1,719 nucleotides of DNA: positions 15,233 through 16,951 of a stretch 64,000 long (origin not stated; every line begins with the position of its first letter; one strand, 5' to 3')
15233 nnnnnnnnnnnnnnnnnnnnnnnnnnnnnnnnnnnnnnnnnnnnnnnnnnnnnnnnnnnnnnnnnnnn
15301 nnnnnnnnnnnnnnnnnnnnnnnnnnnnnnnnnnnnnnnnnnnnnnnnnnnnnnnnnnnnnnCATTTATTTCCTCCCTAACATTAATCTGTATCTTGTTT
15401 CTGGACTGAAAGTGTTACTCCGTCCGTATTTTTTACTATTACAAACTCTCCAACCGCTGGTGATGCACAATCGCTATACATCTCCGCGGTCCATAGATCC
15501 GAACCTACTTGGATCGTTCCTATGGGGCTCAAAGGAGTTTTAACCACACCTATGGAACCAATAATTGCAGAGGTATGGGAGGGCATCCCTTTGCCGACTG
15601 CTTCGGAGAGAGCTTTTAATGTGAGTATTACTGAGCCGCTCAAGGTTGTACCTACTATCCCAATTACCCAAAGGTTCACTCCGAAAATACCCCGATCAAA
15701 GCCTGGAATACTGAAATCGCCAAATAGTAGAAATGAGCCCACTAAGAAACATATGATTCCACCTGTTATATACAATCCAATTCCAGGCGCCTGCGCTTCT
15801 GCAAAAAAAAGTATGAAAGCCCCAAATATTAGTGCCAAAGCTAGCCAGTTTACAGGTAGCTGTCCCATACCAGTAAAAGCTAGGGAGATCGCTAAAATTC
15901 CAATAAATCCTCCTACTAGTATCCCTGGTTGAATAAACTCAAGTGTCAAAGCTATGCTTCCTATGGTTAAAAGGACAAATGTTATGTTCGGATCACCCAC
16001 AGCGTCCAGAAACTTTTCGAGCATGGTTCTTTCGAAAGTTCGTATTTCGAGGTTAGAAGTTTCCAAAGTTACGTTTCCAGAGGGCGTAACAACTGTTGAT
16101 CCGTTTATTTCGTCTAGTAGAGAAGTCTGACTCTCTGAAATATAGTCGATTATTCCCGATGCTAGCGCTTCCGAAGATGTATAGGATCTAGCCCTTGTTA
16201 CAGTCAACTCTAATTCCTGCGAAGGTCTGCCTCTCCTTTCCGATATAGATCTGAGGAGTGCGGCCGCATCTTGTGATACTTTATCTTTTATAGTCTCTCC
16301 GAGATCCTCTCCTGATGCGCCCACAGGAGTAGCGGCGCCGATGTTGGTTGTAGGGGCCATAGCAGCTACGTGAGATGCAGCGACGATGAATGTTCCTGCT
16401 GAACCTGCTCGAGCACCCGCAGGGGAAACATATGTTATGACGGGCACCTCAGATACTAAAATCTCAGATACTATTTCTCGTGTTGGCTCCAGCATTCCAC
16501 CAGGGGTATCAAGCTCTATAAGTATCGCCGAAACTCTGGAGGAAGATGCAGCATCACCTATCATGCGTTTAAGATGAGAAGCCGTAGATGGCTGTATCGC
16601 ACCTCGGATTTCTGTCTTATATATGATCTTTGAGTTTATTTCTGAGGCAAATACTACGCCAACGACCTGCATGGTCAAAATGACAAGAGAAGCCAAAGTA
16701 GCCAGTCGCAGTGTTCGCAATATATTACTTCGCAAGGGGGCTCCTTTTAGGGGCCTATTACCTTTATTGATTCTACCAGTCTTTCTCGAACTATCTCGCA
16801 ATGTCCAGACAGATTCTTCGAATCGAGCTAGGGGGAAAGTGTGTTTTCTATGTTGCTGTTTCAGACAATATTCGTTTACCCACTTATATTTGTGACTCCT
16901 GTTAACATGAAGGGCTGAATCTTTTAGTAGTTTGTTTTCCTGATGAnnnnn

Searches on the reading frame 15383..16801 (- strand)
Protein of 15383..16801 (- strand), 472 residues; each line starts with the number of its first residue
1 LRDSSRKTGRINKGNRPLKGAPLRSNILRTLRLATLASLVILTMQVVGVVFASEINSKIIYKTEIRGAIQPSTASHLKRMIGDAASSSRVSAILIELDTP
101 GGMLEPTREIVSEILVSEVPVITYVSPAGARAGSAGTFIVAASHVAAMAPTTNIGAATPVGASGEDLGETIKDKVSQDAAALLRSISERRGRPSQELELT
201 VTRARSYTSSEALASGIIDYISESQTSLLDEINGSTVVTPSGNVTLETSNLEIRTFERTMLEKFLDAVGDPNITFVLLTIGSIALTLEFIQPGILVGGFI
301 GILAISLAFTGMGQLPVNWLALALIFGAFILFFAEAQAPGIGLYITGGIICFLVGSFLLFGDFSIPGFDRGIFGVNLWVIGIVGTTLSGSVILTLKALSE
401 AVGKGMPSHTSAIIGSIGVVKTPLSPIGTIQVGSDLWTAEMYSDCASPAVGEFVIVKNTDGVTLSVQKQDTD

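Call 58: search_protein_families(library=pfam, proteins=[window:15383-16801:-], max_evalue=0.00001)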
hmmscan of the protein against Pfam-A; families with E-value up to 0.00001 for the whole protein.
window:15383-16801:- (472 aa): 4 families
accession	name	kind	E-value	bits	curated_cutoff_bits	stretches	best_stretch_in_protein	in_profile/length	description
PF24961.1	NfeD_membrane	-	1.7e-19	70.5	26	1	272-386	1-110/119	NfeD integral membrane domain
PF25145.1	NfeD1b_N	-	1e-14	55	40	1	60-169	2-107/189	NfeD1b, N-terminal domain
PF01957.25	NfeD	-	9.7e-09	35.7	29.1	1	412-468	3-57/57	NfeD-like C-terminal, partner-binding domain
PF00574.28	CLP_protease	-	1.4e-07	32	20.2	1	68-224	24-181/182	Clp protease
